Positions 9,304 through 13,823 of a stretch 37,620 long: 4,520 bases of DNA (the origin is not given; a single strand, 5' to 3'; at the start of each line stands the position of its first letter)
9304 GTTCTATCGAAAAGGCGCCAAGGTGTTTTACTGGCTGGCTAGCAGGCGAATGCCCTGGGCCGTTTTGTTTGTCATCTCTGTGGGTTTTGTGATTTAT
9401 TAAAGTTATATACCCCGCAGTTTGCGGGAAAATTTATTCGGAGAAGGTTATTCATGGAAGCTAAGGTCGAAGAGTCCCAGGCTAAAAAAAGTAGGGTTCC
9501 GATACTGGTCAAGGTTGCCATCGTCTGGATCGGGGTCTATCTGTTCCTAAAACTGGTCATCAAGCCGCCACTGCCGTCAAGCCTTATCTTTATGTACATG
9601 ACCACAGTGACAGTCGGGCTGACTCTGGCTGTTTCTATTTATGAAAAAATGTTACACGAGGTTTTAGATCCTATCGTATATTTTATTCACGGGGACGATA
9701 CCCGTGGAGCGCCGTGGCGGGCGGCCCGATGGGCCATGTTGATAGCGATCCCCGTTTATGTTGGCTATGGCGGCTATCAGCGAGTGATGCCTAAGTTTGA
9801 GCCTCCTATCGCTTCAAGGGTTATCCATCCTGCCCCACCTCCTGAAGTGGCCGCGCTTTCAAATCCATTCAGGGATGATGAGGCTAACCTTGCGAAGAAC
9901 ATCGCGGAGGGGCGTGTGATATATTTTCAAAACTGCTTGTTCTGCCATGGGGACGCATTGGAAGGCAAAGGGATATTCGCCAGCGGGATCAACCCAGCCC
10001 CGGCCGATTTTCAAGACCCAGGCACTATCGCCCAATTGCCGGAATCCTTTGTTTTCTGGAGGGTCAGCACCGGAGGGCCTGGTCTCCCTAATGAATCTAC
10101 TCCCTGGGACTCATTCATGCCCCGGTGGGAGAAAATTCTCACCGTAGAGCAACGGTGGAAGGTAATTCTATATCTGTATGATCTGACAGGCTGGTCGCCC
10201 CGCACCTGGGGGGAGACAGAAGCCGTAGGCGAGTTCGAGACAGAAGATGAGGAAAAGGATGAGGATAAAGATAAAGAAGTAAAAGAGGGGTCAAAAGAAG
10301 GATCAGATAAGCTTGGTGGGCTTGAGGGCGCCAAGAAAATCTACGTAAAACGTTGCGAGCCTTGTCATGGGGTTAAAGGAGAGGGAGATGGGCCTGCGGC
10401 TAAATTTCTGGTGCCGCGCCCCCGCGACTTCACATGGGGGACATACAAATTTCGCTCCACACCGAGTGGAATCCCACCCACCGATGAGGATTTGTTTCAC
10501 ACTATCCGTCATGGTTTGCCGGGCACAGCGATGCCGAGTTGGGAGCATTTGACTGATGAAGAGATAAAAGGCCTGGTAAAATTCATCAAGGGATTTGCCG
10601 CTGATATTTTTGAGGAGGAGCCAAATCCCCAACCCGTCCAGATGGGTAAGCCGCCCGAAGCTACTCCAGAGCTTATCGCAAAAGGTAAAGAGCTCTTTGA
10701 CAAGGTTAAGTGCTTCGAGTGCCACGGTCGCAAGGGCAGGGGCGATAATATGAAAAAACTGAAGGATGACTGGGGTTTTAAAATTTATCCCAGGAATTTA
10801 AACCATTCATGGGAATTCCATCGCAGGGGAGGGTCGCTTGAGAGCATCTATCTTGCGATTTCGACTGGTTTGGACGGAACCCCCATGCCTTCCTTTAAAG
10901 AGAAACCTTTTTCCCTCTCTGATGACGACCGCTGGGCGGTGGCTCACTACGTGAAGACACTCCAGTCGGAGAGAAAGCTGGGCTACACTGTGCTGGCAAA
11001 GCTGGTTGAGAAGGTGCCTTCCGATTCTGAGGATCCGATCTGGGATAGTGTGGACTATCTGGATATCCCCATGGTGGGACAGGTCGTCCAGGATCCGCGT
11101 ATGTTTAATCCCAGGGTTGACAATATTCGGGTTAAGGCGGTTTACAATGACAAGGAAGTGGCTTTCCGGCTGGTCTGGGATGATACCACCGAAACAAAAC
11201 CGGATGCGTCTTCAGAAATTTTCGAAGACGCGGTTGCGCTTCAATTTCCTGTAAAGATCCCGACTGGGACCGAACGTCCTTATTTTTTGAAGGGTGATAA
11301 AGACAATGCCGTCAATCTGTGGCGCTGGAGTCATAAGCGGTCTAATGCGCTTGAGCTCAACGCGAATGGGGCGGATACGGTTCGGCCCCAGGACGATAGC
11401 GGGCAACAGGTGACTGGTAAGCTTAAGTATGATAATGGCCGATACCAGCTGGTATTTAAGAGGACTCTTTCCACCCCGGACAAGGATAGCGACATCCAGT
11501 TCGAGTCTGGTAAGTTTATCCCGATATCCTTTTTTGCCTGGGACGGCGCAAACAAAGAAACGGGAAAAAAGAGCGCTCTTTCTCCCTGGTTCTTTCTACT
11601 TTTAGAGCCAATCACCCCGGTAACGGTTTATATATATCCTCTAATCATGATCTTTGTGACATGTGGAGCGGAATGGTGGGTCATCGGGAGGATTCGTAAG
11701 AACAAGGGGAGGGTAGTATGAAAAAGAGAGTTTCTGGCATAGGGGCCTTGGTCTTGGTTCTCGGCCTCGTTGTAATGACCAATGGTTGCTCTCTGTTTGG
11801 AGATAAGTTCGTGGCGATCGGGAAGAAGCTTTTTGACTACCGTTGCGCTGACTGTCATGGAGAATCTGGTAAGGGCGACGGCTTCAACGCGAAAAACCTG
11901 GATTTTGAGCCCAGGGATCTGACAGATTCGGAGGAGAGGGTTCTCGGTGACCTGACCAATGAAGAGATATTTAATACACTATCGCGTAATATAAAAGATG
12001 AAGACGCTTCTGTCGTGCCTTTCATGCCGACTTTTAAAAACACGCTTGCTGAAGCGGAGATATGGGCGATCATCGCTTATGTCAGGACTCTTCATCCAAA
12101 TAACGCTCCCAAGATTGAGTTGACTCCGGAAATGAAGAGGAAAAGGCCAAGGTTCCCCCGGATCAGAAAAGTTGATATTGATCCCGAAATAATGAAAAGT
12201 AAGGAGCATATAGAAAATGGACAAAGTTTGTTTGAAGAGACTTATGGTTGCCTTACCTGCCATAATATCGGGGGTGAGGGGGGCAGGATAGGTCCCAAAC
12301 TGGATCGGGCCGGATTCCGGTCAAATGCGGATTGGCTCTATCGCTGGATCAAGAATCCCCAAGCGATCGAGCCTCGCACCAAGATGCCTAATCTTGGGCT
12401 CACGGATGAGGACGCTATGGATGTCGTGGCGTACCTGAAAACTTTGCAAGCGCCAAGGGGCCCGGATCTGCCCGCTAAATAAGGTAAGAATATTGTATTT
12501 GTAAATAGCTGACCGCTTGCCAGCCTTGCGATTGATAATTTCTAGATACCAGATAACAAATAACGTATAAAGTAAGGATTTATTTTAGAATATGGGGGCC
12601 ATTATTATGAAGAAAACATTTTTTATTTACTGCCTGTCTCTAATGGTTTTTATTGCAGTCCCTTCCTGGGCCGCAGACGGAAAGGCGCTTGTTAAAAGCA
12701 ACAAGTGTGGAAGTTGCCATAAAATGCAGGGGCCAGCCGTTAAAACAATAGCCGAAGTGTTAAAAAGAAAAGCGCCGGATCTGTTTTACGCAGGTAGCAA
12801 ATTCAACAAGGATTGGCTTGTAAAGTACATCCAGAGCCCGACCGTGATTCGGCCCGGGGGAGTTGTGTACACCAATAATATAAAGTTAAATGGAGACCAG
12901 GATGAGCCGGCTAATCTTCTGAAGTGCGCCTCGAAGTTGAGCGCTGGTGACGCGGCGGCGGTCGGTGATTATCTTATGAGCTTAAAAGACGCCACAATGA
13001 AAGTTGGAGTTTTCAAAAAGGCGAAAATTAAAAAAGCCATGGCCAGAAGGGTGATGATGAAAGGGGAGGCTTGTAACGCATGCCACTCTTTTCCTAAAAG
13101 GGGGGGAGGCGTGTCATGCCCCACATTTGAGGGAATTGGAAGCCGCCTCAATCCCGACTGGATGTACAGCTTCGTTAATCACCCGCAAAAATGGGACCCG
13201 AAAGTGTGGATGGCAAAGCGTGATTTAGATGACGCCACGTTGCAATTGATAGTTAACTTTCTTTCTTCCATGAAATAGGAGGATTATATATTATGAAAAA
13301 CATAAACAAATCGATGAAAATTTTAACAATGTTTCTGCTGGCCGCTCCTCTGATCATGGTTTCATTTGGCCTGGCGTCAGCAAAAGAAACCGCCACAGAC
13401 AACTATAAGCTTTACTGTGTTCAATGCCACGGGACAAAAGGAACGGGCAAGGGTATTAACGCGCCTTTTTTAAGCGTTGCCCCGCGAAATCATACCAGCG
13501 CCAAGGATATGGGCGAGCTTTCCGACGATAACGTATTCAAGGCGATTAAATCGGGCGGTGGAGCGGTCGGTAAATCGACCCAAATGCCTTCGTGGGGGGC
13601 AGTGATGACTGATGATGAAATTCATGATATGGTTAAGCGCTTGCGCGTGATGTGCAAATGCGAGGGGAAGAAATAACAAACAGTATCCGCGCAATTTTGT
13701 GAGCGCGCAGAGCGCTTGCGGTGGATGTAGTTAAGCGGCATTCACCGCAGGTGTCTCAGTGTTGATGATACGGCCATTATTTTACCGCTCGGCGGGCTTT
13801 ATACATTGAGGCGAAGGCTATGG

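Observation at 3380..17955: Candidate undescribed membrane respiratory module: bd-like heme b/c subunit + two antiporter-like subunits + triheme-c/EB_dh subunit + cytochromes c + Rieske-less cytochrome b/c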

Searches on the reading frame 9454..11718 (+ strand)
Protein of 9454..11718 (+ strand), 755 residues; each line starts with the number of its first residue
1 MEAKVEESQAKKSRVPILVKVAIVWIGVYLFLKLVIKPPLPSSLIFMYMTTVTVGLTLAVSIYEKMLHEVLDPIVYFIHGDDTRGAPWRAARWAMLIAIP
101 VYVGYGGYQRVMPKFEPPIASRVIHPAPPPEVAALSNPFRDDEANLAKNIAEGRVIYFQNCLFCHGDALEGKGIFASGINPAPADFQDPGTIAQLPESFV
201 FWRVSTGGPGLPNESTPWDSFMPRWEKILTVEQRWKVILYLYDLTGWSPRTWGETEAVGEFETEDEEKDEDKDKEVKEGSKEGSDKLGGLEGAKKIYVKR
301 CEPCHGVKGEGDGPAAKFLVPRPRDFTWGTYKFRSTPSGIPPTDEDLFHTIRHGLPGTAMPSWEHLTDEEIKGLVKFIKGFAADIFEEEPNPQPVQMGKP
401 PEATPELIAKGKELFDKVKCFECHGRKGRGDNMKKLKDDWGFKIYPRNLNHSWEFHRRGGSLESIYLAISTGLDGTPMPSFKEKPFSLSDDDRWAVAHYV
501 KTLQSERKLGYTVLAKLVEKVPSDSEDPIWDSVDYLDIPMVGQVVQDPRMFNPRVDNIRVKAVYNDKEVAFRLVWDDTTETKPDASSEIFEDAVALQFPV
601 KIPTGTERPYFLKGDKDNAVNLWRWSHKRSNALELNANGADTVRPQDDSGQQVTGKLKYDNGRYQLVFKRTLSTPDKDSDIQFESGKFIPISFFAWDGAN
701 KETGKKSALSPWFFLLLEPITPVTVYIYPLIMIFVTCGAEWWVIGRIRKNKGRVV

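Call 4: search_protein_families(library=pfam, proteins=[window:9454-11718:+], max_evalue=0.01)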
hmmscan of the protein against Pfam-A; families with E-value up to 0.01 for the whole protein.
window:9454-11718:+ (755 aa): 3 families
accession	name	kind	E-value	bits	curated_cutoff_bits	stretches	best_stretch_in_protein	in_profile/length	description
PF13442.11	Cytochrome_CBB3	-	4.9e-29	100.9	27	3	293-378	6-68/68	Cytochrome C oxidase, cbb3-type, subunit III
PF00034.26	Cytochrom_C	-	1.1e-28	100.8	21.3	3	293-379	4-87/90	Cytochrome c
PF09459.16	EB_dh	-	1.3e-23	84.8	33.3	1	527-706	1-234/236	Ethylbenzene dehydrogenase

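Call 7: search_protein_families(library=ncbifam, proteins=[window:9454-11718:+], max_evalue=1)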
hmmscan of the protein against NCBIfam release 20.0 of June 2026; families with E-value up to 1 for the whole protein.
window:9454-11718:+ (755 aa): 14 families
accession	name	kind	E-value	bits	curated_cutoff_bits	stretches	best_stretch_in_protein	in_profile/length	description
TIGR03477.1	DMSO_red_II_gam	subfamily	3.8e-35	121.1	169.85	1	519-715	9-204/206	DMSO reductase family type II enzyme, heme b subunit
NF011054.0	PRK14486.1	equivalog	4.7e-21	75.5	447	3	402-505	209-292/294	putative bifunctional cbb3-type cytochrome c oxidase subunit II/cytochrome c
NF033864.1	cytochrome579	equivalog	4.5e-17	62.4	280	3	300-331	61-92/179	cytochrome 579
NF050122.1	bc1_QcrC_actin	exception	1.8e-14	53.7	200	3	141-187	32-80/253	cytochrome bc1 complex diheme cytochrome c subunit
TIGR00782.1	ccoP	equivalog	3.4e-14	52.8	179.95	2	293-504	110-282/285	cytochrome-c oxidase, cbb3-type subunit III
NF042980.1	EthbenzDh_ebdC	equivalog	5.2e-14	52.2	400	1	555-707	55-202/214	ethylbenzene dehydrogenase subunit gamma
TIGR03872.1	cytochrome_MoxG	equivalog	2.8e-11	43.7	147.8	3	263-381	16-121/133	cytochrome c(L), periplasmic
NF045774.1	cytochro_C551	exception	7.3e-07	29.1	118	1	147-172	36-61/110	cytochrome c551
NF045773.1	cytochro_C550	exception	3.1e-06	27.1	125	1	147-172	46-71/118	cytochrome c550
TIGR04494.1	c550_PedF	equivalog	1e-05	25.4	122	1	135-241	39-127/133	cytochrome c-550 PedF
NF045930.1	Cytc6PetJCyano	equivalog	0.00025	21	135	0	143-166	21-44/110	cytochrome c6 PetJ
NF040606.1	CytoC_perox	subfamily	0.0012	18.1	150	0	402-438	292-327/524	di-heme-cytochrome C peroxidase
TIGR02603.1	CxxCH_TIGR02603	domain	0.0027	17.7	68.15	0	150-171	3-24/134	putative heme-binding domain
NF052248.1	SorU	equivalog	0.016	15.4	100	0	464-500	41-72/72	SorU family sulfite dehydrogenase c-type cytochrome subunit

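Call 44: search_solved_structures(query=window:9454-11718:+, max_evalue=0.001, show_alignments=2)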
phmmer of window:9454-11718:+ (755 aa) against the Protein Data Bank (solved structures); distinct sequences matched with E-value up to 0.001: 8.
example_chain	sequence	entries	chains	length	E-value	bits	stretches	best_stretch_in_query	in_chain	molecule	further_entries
6h5l_B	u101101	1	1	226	2.6e-54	187.6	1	291-506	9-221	Conserved hypothetical cytochrome protein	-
7b04_C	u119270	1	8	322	7.8e-18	67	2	554-627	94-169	Nitrite oxidoreductase subunit C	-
2ivf_C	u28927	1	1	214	1.1e-10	43.3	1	556-708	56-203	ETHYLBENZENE DEHYDROGENASE GAMMA-SUBUNIT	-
5mxy_A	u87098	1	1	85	2e-06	29.2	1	292-382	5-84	Cytochrome c-552 Ks_3358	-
5mxz_A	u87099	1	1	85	6.9e-06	27.4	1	292-382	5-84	Cytochrome c-552 Ks_3358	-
6f0k_E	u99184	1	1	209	3.5e-05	25.1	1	400-507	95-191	Quinol:cytochrome c oxidoreductase monoheme cytochrome subunit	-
9vr0_A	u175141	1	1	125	0.00065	20.9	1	147-190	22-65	Cytochrome c552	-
7o9u_A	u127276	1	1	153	0.001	20.3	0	147-190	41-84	Cytochrome c552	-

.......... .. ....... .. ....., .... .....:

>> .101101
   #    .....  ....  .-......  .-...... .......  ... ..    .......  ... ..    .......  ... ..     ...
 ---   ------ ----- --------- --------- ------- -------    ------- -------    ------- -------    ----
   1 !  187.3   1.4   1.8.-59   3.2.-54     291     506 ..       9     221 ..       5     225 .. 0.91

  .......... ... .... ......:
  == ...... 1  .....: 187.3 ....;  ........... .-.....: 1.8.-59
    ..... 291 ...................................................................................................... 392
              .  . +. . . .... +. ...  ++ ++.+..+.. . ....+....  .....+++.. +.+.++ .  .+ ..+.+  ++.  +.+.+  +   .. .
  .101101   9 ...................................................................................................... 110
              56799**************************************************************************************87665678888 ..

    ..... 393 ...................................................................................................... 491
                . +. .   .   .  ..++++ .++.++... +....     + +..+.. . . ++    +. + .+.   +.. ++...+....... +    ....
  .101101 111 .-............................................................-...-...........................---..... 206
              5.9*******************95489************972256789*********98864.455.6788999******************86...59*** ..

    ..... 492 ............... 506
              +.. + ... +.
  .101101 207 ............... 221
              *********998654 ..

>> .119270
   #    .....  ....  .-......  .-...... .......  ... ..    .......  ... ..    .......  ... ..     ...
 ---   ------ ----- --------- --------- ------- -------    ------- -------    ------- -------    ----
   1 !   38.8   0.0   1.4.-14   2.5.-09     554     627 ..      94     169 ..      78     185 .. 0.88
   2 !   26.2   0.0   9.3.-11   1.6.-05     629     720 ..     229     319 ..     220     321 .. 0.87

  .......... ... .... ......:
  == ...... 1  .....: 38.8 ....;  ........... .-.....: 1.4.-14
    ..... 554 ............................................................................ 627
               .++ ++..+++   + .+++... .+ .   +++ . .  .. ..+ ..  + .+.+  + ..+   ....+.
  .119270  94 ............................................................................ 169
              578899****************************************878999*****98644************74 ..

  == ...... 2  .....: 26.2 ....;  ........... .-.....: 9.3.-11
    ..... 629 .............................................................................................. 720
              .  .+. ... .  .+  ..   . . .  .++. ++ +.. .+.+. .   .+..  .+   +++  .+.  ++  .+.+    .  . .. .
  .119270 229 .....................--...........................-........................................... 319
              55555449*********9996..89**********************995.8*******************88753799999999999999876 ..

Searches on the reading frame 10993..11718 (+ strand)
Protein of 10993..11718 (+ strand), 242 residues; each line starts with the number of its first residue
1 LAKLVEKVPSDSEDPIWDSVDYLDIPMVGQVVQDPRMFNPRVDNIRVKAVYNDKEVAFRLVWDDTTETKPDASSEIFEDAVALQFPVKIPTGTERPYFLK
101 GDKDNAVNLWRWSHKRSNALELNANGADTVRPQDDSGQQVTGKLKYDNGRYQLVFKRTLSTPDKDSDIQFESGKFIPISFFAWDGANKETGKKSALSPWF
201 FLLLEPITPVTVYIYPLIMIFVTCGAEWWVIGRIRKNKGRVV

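Call 74: search_solved_structures(query=window:10993-11718:+, max_evalue=0.01, show_alignments=3)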
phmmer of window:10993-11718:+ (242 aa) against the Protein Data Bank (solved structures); distinct sequences matched with E-value up to 0.01: 2.
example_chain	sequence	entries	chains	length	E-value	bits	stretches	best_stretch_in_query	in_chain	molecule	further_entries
7b04_C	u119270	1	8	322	1.6e-19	73.6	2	41-114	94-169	Nitrite oxidoreductase subunit C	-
2ivf_C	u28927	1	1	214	2.7e-11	46.6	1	43-195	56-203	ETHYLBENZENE DEHYDROGENASE GAMMA-SUBUNIT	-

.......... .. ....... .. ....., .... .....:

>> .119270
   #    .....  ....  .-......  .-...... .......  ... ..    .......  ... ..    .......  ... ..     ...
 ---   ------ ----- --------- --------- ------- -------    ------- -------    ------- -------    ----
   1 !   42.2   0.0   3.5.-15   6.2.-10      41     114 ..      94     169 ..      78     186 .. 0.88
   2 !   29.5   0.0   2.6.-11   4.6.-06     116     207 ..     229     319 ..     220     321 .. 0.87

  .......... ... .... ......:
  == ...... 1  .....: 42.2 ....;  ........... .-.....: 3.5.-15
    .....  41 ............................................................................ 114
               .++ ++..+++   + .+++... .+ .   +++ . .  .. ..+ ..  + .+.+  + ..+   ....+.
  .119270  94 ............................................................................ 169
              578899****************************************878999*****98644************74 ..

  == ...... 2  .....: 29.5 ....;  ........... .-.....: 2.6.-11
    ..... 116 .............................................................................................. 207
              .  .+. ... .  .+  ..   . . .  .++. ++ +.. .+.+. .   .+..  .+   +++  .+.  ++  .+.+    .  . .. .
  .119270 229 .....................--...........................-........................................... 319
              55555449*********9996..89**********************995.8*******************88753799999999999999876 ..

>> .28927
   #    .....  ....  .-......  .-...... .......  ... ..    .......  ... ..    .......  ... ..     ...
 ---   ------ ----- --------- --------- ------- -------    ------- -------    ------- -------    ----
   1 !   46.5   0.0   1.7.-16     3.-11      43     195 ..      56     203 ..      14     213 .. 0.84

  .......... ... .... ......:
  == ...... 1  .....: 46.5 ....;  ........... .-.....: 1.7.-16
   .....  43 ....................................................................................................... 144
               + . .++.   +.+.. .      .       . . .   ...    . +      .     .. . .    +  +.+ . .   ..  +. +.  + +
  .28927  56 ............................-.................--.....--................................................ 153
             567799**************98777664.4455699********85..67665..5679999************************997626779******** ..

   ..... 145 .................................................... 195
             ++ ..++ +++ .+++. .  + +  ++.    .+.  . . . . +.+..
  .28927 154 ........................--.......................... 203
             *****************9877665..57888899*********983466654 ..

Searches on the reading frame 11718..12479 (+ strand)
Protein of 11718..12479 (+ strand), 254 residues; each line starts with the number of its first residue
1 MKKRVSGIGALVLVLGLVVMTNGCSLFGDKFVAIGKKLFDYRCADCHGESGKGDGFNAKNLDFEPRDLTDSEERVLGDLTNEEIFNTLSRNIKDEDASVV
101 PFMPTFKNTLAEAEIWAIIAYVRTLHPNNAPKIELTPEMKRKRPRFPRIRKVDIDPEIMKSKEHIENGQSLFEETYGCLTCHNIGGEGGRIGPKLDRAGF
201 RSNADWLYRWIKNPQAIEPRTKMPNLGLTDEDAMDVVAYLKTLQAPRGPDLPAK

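Call 4: search_protein_families(library=pfam, proteins=[window:11718-12479:+], max_evalue=0.01)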
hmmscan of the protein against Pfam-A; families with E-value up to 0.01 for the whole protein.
window:11718-12479:+ (254 aa): 4 families
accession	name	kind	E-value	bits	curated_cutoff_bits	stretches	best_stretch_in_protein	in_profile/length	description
PF00034.26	Cytochrom_C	-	9.5e-25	88.2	21.3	2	33-125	2-89/90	Cytochrome c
PF13442.11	Cytochrome_CBB3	-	6.1e-19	68.6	27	2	33-122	4-68/68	Cytochrome C oxidase, cbb3-type, subunit III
PF02433.20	FixO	-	4.7e-07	30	29.6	1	190-245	101-156/219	Cytochrome C oxidase, mono-heme subunit/FixO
PF14495.11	Cytochrom_C550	-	7.7e-06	26.1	27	0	26-70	20-61/136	Cytochrome c-550 domain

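Call 7: search_protein_families(library=ncbifam, proteins=[window:11718-12479:+], max_evalue=1)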
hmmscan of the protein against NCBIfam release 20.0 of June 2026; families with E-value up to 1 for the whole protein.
window:11718-12479:+ (254 aa): 21 families
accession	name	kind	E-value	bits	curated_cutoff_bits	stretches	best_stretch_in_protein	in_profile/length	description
NF011054.0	PRK14486.1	equivalog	1.3e-19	70.8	447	2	32-126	215-291/294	putative bifunctional cbb3-type cytochrome c oxidase subunit II/cytochrome c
TIGR04485.1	thiosulf_SoxX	equivalog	1.4e-14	54.6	61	1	178-243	5-78/78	sulfur oxidation c-type cytochrome SoxX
TIGR04494.1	c550_PedF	equivalog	2.7e-14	53.2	122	2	29-126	48-131/133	cytochrome c-550 PedF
TIGR00782.1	ccoP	equivalog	1.2e-12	47.8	179.95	3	34-127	109-194/285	cytochrome-c oxidase, cbb3-type subunit III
NF050122.1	bc1_QcrC_actin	exception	1.8e-10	40.6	200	2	160-195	36-69/253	cytochrome bc1 complex diheme cytochrome c subunit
NF040971.1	cytc_ExtS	equivalog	1.9e-10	40.4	100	2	160-200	73-112/262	selenite/tellurite reduction operon c-type cytochrome lipoprotein ExtS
TIGR02603.1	CxxCH_TIGR02603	domain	3.7e-10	39.9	68.15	1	165-216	3-52/134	putative heme-binding domain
NF033864.1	cytochrome579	equivalog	5.6e-09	36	280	2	31-125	48-139/179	cytochrome 579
NF045774.1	cytochro_C551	exception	4.5e-08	33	118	1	161-242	35-108/110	cytochrome c551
NF045930.1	Cytc6PetJCyano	equivalog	1.9e-06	27.8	135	1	32-122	28-102/110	cytochrome c6 PetJ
TIGR03045.1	PS_II_C550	equivalog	4.9e-06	26.3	177.75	2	27-69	46-85/159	photosystem II cytochrome c-550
NF011055.0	PRK14487.1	subfamily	5.1e-06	26.1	218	1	190-245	107-162/212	cbb3-type cytochrome c oxidase subunit II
TIGR03872.1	cytochrome_MoxG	equivalog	1.3e-05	25.4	147.8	1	159-196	38-72/133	cytochrome c(L), periplasmic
NF045773.1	cytochro_C550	exception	1.5e-05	24.9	125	1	163-240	47-116/118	cytochrome c550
TIGR00781.1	ccoO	equivalog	5.7e-05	22.9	200.65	1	189-243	100-154/232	cytochrome-c oxidase, cbb3-type subunit II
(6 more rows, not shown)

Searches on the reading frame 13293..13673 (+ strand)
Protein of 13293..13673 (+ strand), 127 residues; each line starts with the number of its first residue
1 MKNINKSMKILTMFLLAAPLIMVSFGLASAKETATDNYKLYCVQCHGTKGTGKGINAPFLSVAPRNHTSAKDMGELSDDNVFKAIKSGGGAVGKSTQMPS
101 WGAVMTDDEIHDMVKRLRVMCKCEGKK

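Call 4: search_protein_families(library=pfam, proteins=[window:13293-13673:+], max_evalue=0.01)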
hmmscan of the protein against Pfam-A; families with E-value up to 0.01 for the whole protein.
window:13293-13673:+ (127 aa): 2 families
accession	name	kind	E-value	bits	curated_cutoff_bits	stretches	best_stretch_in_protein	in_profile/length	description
PF13442.11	Cytochrome_CBB3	-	3.4e-09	37.3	27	1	33-114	5-65/68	Cytochrome C oxidase, cbb3-type, subunit III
PF00034.26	Cytochrom_C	-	5.9e-06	27.9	21.3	1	40-115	10-84/90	Cytochrome c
